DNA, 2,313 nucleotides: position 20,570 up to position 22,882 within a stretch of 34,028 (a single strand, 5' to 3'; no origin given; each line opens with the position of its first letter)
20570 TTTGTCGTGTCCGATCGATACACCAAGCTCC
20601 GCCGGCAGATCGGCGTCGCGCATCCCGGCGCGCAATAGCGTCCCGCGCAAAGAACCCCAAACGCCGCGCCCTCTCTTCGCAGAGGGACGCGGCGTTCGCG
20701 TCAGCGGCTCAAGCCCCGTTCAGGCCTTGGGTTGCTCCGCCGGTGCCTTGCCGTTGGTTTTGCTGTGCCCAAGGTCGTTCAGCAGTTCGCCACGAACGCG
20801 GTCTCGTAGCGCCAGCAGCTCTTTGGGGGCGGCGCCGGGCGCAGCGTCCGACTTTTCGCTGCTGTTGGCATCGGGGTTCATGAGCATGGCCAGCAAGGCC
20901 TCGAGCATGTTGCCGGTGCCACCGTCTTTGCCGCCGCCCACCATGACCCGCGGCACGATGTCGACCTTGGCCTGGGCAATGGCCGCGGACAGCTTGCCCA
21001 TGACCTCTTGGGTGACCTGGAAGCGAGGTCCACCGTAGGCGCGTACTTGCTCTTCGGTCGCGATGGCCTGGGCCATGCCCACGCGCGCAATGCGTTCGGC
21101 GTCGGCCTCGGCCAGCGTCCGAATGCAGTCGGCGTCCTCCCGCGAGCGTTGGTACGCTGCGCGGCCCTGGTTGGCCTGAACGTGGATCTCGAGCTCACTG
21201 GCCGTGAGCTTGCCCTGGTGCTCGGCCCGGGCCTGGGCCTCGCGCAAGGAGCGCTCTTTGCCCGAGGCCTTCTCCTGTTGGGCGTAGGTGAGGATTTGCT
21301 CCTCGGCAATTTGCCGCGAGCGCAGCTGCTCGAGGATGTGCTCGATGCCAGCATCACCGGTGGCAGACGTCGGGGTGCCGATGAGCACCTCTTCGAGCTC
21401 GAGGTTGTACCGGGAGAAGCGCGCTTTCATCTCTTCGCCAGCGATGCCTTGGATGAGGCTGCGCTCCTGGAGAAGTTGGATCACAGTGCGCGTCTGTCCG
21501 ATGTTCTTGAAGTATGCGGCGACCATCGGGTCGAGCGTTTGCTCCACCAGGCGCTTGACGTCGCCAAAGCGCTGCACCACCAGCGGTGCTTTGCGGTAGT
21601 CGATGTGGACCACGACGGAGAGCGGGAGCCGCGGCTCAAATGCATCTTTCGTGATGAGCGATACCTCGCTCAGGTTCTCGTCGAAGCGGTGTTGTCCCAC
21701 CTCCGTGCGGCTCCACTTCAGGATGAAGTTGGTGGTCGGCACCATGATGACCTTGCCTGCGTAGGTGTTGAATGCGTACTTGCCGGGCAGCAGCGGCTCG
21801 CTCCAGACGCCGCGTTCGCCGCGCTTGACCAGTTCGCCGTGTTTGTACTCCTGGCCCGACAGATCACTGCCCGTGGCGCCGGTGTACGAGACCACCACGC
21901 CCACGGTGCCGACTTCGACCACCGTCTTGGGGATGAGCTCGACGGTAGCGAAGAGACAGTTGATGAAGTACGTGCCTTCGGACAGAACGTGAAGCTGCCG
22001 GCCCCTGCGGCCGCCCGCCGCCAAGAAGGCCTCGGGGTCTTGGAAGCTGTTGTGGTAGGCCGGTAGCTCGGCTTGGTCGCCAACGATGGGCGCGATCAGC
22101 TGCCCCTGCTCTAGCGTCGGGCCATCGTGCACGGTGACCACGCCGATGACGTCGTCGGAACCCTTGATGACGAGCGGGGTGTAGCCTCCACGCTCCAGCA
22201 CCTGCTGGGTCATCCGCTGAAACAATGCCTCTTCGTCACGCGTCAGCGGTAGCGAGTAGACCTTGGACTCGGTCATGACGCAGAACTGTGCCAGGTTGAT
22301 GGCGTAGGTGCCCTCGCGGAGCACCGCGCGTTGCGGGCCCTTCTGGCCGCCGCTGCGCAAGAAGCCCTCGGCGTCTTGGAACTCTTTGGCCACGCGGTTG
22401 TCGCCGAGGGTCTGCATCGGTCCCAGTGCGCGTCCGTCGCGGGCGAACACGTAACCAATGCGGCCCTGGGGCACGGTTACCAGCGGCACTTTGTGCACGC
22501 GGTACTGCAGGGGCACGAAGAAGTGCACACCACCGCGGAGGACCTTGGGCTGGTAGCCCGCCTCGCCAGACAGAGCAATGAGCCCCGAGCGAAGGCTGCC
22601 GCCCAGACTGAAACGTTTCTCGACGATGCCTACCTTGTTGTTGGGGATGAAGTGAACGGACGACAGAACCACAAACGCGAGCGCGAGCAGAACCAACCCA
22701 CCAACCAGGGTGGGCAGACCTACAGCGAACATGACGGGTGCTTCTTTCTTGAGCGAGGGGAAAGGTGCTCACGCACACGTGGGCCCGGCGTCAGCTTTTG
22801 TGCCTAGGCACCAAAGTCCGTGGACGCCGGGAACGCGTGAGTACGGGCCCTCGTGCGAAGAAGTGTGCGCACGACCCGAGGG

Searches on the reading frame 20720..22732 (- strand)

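Call 49: search_protein_families(library=pfam, proteins=[window:20720-22732:-], max_evalue=0.001)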
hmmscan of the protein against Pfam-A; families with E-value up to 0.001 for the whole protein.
window:20720-22732:- (670 aa): 1 family
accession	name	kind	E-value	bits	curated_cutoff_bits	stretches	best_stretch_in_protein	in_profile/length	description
PF01145.31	Band_7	-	2.7e-16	60.6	23.6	1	271-487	2-170/176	SPFH domain / Band 7 family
